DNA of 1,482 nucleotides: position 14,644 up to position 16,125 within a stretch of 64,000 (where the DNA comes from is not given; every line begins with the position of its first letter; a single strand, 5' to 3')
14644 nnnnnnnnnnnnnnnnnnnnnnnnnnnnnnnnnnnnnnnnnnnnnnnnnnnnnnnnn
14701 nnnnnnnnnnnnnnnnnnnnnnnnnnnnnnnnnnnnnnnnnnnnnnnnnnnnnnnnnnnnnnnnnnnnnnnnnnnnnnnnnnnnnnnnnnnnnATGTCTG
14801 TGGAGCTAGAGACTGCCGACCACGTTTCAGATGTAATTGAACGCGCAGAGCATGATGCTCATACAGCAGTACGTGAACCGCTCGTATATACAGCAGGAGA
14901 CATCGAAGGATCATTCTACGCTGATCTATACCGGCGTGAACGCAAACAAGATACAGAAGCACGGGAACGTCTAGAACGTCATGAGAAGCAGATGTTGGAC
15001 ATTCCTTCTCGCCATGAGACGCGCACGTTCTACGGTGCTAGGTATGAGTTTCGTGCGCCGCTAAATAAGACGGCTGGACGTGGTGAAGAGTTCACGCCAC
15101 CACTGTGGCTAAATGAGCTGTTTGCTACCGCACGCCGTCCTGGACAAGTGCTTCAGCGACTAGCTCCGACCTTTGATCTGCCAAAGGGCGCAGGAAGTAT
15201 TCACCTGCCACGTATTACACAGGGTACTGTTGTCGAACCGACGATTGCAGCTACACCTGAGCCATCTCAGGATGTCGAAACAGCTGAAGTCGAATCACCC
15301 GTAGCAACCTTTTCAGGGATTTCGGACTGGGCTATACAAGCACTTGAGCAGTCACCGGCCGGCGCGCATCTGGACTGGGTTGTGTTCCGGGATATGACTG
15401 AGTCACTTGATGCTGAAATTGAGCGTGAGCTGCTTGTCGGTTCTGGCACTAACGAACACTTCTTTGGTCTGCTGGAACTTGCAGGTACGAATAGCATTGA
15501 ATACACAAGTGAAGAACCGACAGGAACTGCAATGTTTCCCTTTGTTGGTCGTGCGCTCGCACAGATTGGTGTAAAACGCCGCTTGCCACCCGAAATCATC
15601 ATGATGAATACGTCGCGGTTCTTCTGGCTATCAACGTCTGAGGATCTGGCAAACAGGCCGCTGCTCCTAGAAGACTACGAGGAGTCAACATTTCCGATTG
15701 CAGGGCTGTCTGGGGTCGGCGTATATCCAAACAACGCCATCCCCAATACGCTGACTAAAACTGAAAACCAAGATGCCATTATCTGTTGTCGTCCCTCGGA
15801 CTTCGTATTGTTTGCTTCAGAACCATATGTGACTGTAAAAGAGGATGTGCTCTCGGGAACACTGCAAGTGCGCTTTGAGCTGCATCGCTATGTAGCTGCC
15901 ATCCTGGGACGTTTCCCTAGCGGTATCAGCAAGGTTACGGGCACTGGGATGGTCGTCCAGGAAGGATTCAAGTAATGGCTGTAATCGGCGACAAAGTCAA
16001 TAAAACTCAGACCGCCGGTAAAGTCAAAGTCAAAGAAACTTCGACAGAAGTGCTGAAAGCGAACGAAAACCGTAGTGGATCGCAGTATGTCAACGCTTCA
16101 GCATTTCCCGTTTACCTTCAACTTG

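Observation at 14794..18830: Two diverged HK97-fold capsid protein paralogs in one head module, separated by a LamG-like protein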

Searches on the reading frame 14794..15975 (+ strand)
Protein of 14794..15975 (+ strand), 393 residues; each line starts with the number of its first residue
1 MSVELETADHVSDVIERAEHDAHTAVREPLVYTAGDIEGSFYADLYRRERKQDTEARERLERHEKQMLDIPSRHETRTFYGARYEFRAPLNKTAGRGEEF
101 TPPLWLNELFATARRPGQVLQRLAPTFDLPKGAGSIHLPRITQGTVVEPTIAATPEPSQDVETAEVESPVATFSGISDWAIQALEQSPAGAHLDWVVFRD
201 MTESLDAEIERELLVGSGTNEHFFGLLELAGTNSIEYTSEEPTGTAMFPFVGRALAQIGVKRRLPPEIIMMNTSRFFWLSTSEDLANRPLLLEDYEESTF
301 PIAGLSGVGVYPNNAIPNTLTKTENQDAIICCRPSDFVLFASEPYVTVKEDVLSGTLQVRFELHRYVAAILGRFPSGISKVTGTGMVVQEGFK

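Call 4: search_protein_families(library=pfam, proteins=[window:14794-15975:+], max_evalue=0.1)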
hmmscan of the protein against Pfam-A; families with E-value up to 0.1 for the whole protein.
window:14794-15975:+ (393 aa): 2 families
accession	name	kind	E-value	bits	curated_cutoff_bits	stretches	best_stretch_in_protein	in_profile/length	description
PF05065.19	Phage_capsid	-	2.6e-11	43.9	24.2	1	102-350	6-246/280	Phage capsid family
PF04250.19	DUF429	-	0.025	14.7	23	1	3-79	19-85/214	Protein of unknown function (DUF429)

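Call 8: search_protein_families(library=phrogs, proteins=[window:14794-15975:+], max_evalue=0.01)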
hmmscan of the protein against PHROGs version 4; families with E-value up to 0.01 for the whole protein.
window:14794-15975:+ (393 aa): 3 families
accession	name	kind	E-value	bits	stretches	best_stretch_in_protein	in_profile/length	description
phrog_2263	-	head and packaging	1.2e-22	81.5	1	78-386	262-546/551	major head protein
phrog_10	-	head and packaging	2.2e-06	27.9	1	93-349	361-600/752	major head protein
phrog_617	-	head and packaging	0.00019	21.5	1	157-350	407-583/626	major head protein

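Call 10: search_dna_similar(query=window:14794-15975:+, collection=phages, mode=protein, max_rows=25, max_evalue=0.001)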
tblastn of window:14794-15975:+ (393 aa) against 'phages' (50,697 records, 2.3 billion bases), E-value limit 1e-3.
Records with a match: 61; places in all: 61; records where one place covers at least 80% of the query: 59.
Best place of each record, by identity: <60% 61.
By first word of the organism name: Mycobacterium 61.
By host as written in the record: Mycobacterium smegmatis mc2 155 45; Mycobacterium smegmatis mc#155 8; Mycobacterium smegmatis mc(2)155 1; Mycobacterium abscessus GD43A 1; Mycobacterium abscessus T37 1; Mycobacterium 1; Mycobacterium sp. 1; - 1; and 2 more.
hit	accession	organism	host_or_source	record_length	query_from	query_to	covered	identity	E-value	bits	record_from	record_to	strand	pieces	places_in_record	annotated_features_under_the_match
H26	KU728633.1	Mycobacterium phage Bipper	Mycobacterium smegmatis mc2 155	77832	1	383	97%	29.4%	2e-40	159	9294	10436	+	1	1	13: major capsid protein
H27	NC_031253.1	Mycobacterium phage Bipper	Mycobacterium smegmatis mc2 155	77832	1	383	97%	29.4%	2e-40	159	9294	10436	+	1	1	13: major head protein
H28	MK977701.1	Mycobacterium phage Cracklewink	Mycobacterium smegmatis mc#155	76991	1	383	97%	29.4%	2e-40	158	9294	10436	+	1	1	13: major capsid protein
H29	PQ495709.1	Mycobacterium phage Nadezda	Mycobacterium smegmatis mc(2)155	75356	25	383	91%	30.3%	1e-38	153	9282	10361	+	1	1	major head protein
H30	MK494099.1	Mycobacterium phage Typha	Mycobacterium smegmatis mc#155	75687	25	383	91%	30.3%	1e-38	153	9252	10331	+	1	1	13: major capsid protein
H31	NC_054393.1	Mycobacterium phage Typha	Mycobacterium smegmatis mc#155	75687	25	383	91%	30.3%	1e-38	153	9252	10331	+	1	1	13: major head protein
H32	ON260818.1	Mycobacterium phage Hilltopfarm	Mycobacterium smegmatis mc#155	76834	25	383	91%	30.3%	1e-38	153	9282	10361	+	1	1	13: major capsid protein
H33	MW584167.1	Mycobacterium phage prophiGD43A-5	Mycobacterium abscessus GD43A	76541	1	383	97%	27.9%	6e-35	142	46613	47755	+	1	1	84: major capsid protein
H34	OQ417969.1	Mycobacterium phage prophiT37-1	Mycobacterium abscessus T37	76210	1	383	97%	27.9%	1e-34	141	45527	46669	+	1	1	77: major capsid protein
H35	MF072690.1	Mycobacterium phage Porcelain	Mycobacterium smegmatis mc2 155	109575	24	386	92%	29.1%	2e-37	149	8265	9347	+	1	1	major capsid protein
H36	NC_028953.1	Mycobacterium phage MiaZeal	Mycobacterium smegmatis mc2 155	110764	24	386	92%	29.1%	2e-37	149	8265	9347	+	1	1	14: major head protein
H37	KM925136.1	Mycobacterium phage MiaZeal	Mycobacterium smegmatis mc2 155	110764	24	386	92%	29.1%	2e-37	149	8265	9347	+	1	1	14: major capsid protein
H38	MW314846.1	Mycobacterium phage KashFlow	Mycobacterium smegmatis mc#155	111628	24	386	92%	29.1%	2e-37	149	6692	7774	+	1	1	8: major capsid protein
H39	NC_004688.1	Mycobacterium phage Omega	Mycobacterium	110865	26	386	92%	29.2%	8e-31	130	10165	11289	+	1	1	major head protein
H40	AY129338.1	Mycobacterium phage Omega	Mycobacterium sp.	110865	26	386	92%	29.2%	8e-31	130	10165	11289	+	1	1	15: hypothetical protein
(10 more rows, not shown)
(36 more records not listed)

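Call 12: find_related_loci(query=window:14794-15975:+, collection=viral_contigs, flank=8000)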
Query window:14794-15975:+ (393 aa) in viral_contigs; peptide patterns used: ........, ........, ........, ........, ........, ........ (x = any residue, [..] = any of these).
8 stretches matched a pattern, but none encodes a relative of the query by tblastn (E <= 1e-3).

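Call 17: find_homologous_proteins(query=window:14794-15975:+, max_evalue=0.00001)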
Query window:14794-15975:+ (393 aa): 160 proteins with E <= 0.00001 among 7235 candidates; the best 120 are listed.
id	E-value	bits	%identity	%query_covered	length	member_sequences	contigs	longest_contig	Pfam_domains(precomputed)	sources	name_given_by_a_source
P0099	1.2e-261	885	100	100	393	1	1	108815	PF05065.20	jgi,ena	-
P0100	5.8e-150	518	64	97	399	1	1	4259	PF05065.20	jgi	jgi:HK97 family phage major capsid protein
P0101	6.4e-147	508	61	96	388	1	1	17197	PF05065.20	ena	-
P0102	6.9e-145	501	62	96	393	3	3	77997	-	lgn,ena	-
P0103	1.9e-134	467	58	96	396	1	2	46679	-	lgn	-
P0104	3.5e-134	466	58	94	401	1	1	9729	-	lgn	-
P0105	8.0e-134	465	57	94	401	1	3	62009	PF05065.20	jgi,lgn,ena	-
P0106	8.8e-127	441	54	97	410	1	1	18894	PF05065.20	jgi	jgi:HK97 family phage major capsid protein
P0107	3.3e-126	439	56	97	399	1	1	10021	-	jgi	jgi:hypothetical protein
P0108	1.9e-123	430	53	96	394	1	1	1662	-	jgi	jgi:hypothetical protein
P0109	1.8e-122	427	51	96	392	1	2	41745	PF05065.20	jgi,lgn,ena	jgi:hypothetical protein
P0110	3.3e-122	426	54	100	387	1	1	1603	-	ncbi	-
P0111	1.9e-121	424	54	96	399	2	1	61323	-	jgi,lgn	jgi:hypothetical protein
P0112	1.6e-120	421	53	96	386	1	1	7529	-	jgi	jgi:hypothetical protein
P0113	3.9e-120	419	55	94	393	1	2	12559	-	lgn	-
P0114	1.2e-119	418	55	96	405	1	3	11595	PF05065.20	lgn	-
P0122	5.7e-115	402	53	99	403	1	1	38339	PF05065.20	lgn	-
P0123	7.7e-115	402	53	99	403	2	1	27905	PF05065.20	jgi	jgi:hypothetical protein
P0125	6.7e-113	396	53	96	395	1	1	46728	PF05065.20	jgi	jgi:capsid protein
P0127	3.6e-111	390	50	96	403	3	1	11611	PF05065.20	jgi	jgi:hypothetical protein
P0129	7.3e-111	389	52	97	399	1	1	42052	PF05065.20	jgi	jgi:HK97 family phage major capsid protein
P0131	7.6e-105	369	49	98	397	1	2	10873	PF05065.20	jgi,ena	jgi:hypothetical protein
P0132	1.3e-102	362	47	99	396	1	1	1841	PF05065.20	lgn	-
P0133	1.5e-101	358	50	96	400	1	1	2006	PF05065.20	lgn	-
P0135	1.8e-96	342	48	96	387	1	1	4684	PF05065.20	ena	-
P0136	7.5e-95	336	45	93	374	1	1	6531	PF05065.20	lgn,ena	-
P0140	5.1e-92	327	46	94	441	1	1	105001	PF05065.20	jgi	jgi:HK97 family phage major capsid protein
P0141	6.5e-92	327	44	98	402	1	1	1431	PF05065.20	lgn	-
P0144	1.9e-89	318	45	97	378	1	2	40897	PF05065.20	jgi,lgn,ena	-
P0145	1.3e-88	316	45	93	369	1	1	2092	PF05065.20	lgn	-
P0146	4.0e-88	314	45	93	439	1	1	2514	PF05065.20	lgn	-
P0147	3.4e-87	311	44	94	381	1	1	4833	PF05065.20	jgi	jgi:HK97 family phage major capsid protein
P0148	4.3e-87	311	44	93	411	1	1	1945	PF05065.20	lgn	-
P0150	1.2e-86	309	43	93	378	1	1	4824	PF05065.20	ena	-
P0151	1.6e-86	309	45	87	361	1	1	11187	PF05065.20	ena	-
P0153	6.9e-86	307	44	96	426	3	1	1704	PF05065.20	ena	-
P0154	2.0e-85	305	44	91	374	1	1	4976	PF05065.20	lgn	-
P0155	9.3e-83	296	44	93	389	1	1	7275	PF05065.20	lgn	-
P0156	1.4e-82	296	40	100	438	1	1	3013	PF05065.20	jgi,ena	jgi:HK97 family phage major capsid protein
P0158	3.5e-82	295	42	94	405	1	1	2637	PF05065.20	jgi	jgi:hypothetical protein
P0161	5.3e-79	284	44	93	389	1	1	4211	PF05065.20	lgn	-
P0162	8.3e-79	283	42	93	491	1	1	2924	PF05065.20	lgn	-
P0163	1.2e-78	283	42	93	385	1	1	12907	PF05065.20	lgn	-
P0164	2.3e-78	282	43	90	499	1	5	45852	-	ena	-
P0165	6.3e-78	281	41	99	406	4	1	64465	PF05065.20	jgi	jgi:HK97 family phage major capsid protein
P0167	5.8e-76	274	39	94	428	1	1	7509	PF05065.20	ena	-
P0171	4.7e-72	261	42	93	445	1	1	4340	PF05065.20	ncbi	-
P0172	5.2e-72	261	38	99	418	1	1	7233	PF05065.20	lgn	-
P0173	8.4e-72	260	41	94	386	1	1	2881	PF05065.20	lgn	-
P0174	2.2e-70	256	40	90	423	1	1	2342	PF05065.20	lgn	-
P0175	4.9e-70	255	39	93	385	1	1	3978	PF05065.20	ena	-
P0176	8.2e-69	251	40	93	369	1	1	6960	PF05065.20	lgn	-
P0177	1.0e-68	250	41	93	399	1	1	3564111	PF05065.20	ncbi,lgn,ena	-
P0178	1.3e-68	250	38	93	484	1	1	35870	PF05065.20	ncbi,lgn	-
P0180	4.9e-66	241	40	96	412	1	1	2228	PF05065.20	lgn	-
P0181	4.8e-65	238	38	96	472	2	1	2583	PF05065.20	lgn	-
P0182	4.8e-64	235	40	93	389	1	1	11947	PF05065.20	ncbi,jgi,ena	jgi:hypothetical protein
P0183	6.1e-64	235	38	98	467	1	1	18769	PF05065.20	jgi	jgi:Phage capsid family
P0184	3.7e-63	232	39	96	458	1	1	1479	PF05065.20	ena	-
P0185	1.7e-62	230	39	93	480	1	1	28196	PF05065.20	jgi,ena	jgi:HK97 family phage major capsid protein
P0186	7.5e-62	228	38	90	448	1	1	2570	PF05065.20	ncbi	-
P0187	1.2e-61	227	38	95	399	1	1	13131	PF05065.20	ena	-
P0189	5.3e-60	222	38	89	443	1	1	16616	PF05065.20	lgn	-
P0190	9.7e-60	221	38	97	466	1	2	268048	PF05065.20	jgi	jgi:hypothetical protein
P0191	4.4e-59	219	38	90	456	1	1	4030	PF05065.20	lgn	-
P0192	6.6e-59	218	36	98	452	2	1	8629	PF05065.20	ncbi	-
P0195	2.0e-57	213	38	87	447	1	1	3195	PF05065.20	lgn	-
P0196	6.7e-56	208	42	81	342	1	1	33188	PF05065.20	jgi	jgi:hypothetical protein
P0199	2.5e-51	193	35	90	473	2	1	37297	PF05065.20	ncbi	ncbi:phage major capsid protein [Streptomyces mirabilis]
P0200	1.0e-48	184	37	78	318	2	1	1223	PF05065.20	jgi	jgi:hypothetical protein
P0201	4.0e-48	182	35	92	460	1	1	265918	PF05065.20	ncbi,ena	-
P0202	1.6e-45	174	34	92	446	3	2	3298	PF25209.3,PF05065.20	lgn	-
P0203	1.9e-44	170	32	93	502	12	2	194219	PF05065.20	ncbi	ncbi:phage major capsid protein [Streptomyces sp. NPDC002513]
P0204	2.7e-44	170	33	93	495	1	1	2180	PF05065.20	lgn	-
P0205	8.1e-44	168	45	58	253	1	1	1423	PF05065.20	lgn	-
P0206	1.2e-43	168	31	98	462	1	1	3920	PF05065.20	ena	-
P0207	2.3e-43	167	30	98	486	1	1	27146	PF05065.20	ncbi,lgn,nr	ncbi:MAG TPA: phage major capsid protein [Nocardioides sp.]|nr:phage major capsid protein [Nocardioi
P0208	4.8e-43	166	31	98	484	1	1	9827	PF05065.20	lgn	-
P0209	7.0e-43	165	30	93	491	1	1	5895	PF05065.20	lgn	-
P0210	1.4e-42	164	41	59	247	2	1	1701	PF05065.20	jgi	jgi:HK97 family phage major capsid protein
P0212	2.0e-42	164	35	91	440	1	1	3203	PF05065.20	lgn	-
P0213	3.6e-42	163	32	98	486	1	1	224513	PF05065.20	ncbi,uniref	ncbi:phage major capsid protein [Streptomyces sp. NPDC001792]|uniref:phage major capsid protein n=1 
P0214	1.1e-41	161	32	96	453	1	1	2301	PF05065.20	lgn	-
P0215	7.2e-41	159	31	99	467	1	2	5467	PF05065.20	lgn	-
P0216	8.0e-41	158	31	99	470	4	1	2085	PF05065.20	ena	-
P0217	2.1e-40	157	38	61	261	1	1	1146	PF05065.20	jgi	jgi:hypothetical protein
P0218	7.1e-40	155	32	94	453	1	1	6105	PF05065.20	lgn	-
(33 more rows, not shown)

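Call 28: predict_structure(alignment_id=A2)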
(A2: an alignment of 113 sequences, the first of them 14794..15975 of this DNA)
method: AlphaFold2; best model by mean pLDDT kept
length: 393 residues; sequences in the alignment: 113
mean_pLDDT: 84.7   pTM: 0.74
mean pLDDT of the five models: 84.7, 83.6, 83.1, 82.6, 82.1
residues with pLDDT >= 90: 223; 70-90: 103; 50-70: 39; < 50: 28
segments of 3 or more residues with pLDDT < 50: 1-6, 73-79, 85-94
pLDDT, mean of each block of 10 residues (from residue 1): 48 76 82 78 73 88 83 50 45 47 55 88 96 95 93 93 96 95 78 82 96 96 96 97 93 98 98 95 68 85 94 95 88 98 92 84 96 97 95 88
secondary structure, 60 per line:
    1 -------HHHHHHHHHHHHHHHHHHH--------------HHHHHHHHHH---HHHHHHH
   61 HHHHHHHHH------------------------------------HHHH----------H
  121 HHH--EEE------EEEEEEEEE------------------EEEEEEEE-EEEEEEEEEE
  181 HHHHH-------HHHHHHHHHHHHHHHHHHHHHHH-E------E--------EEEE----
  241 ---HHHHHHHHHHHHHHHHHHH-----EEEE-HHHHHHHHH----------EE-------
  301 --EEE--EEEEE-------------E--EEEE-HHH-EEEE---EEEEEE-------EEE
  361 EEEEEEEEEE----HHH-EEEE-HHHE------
elements in order: H8-26 H41-50 H54-69 H106-109 H120-123 E126-128 E135-143 E162-169 E171-180 H181-185 H193-215 E233-236 H244-262 E268-271 H273-281 E303-305 E308-312 E329-332 E338-341 E345-350 E358-370 E379-382

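Call 32: fold_search(model_id=the predicted structure, library=pdb)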
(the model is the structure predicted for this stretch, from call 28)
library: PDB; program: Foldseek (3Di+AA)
matches with E <= 10: 684; with E <= 0.001: 378
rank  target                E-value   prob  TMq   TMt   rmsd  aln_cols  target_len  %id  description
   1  9ous_A                3.4e-15  1.00  0.48  0.65   8.2       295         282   19  D3 Virion icos (released 2026-03-11)
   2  2ft1_G                3.9e-14  1.00  0.53  0.77   4.1       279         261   15  Bacteriophage HK97 Head II (released 2006-02-07)
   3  9lbm_A                6.6e-14  1.00  0.52  0.69   5.2       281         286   17  Cryo-EM structure of bacteriophage phiXacJX1 capsid (released 2025-05-07)
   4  1ohg_A                8.0e-14  1.00  0.50  0.67   7.9       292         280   15  STRUCTURE OF THE DSDNA BACTERIOPHAGE HK97 MATURE EMPTY CAPSID (released 2003-12-11)
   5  8cfa_F                9.0e-14  1.00  0.45  0.70   6.5       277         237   15  HK97 Prohead II as part of a DNA packaging complex (released 2023-05-24)
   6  2fs3_A                1.4e-13  1.00  0.49  0.66   8.3       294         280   15  Bacteriophage HK97 K169Y Head I (released 2006-02-07)
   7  2ft1_F                1.4e-13  1.00  0.48  0.70   6.3       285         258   16  Bacteriophage HK97 Head II (released 2006-02-07)
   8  9lw6_1                2.1e-13  1.00  0.55  0.72   6.2       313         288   15  Top cap of bacteriophage Mycofy1 mature head (C5 symmetry) (released 2025-04-16)
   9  8ec8_A                6.0e-13  1.00  0.49  0.62   5.8       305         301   15  Mycobacterium phage Bobi (released 2023-02-01)
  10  9lw6_A                6.8e-13  1.00  0.53  0.69   7.0       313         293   16  Top cap of bacteriophage Mycofy1 mature head (C5 symmetry) (released 2025-04-16)
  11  8gta_A                8.1e-13  1.00  0.52  0.74   4.7       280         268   14  Cryo-EM structure of the marine siphophage vB_Dshs-R4C capsid (released 2023-07-12)
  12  8ecn_A                9.7e-13  1.00  0.50  0.61   5.2       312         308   16  Mycobacterium phage Ogopogo (released 2023-02-01)
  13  8cfa_B                1.1e-12  1.00  0.45  0.70   7.1       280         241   16  HK97 Prohead II as part of a DNA packaging complex (released 2023-05-24)
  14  2fs3_F                1.2e-12  1.00  0.49  0.71   5.9       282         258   16  Bacteriophage HK97 K169Y Head I (released 2006-02-07)
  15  2fte_F                1.6e-12  1.00  0.48  0.69   5.7       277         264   13  Bacteriophage HK97 Expansion Intermediate IV (released 2006-02-07)
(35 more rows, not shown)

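Call 42: find_encoding_contigs(protein=P0177, flank=9000, max_places=2)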
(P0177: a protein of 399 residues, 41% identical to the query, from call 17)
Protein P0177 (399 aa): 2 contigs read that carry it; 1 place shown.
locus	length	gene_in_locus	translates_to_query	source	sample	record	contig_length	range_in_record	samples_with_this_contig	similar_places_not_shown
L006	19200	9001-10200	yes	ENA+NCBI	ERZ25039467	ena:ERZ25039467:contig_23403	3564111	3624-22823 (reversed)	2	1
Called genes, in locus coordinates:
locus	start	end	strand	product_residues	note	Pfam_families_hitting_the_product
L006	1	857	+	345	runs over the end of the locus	PF00296:Bac_luciferase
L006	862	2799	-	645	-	PF00990:GGDEF, PF01590:GAF, PF13185:GAF_2, PF13492:GAF_3 (weak), PF01966:HD, PF13487:HD_5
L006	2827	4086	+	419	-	PF00201:UDPGT (weak), PF06722:EryCIII-like_C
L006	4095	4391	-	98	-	PF13409:GST_N_2 (weak)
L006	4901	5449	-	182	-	-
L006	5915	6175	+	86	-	-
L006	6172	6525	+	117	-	PF14090:HTH_39 (weak)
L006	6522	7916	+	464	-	PF13481:AAA_25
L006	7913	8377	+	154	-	-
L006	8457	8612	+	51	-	-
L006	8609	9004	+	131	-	-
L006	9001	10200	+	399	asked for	PF05065:Phage_capsid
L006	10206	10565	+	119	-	-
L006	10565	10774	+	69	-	-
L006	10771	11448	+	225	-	PF04586:Peptidase_S78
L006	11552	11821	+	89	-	-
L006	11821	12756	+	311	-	PF07484:Collar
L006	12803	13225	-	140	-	PF03703:bPH_2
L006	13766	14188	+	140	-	-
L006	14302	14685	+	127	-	-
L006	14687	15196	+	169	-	-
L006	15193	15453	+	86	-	-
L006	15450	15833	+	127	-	-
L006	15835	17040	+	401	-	PF00589:Phage_integrase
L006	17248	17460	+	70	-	-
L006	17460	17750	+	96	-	-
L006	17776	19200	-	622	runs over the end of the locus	PF01807:Zn_ribbon_DnaG, PF08275:DNAG_N, PF01751:Toprim, PF13155:Toprim_2, PF13362:Toprim_3, PF13662:Toprim_4, PF10410:DnaB_bind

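Call 45: find_encoding_contigs(protein=P0140, flank=8000, max_places=1)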
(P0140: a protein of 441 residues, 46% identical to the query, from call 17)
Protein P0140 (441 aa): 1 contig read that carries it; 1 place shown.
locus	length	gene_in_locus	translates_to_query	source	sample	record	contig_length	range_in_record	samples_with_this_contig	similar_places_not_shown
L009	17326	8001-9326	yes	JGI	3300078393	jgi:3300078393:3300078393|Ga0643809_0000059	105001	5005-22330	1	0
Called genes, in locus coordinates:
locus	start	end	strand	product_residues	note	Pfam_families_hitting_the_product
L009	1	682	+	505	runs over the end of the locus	-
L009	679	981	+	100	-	-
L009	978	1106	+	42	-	-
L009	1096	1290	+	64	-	-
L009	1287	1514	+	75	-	-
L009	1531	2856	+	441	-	PF04860:Phage_portal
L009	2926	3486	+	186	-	PF13392:HNH_3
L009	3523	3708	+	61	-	-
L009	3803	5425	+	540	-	PF04586:Peptidase_S78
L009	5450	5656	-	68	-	-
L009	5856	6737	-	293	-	-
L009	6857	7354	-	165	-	-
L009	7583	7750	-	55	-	PF12728:HTH_17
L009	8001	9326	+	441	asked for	PF05065:Phage_capsid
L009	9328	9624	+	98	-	-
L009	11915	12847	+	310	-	PF05065:Phage_capsid (weak)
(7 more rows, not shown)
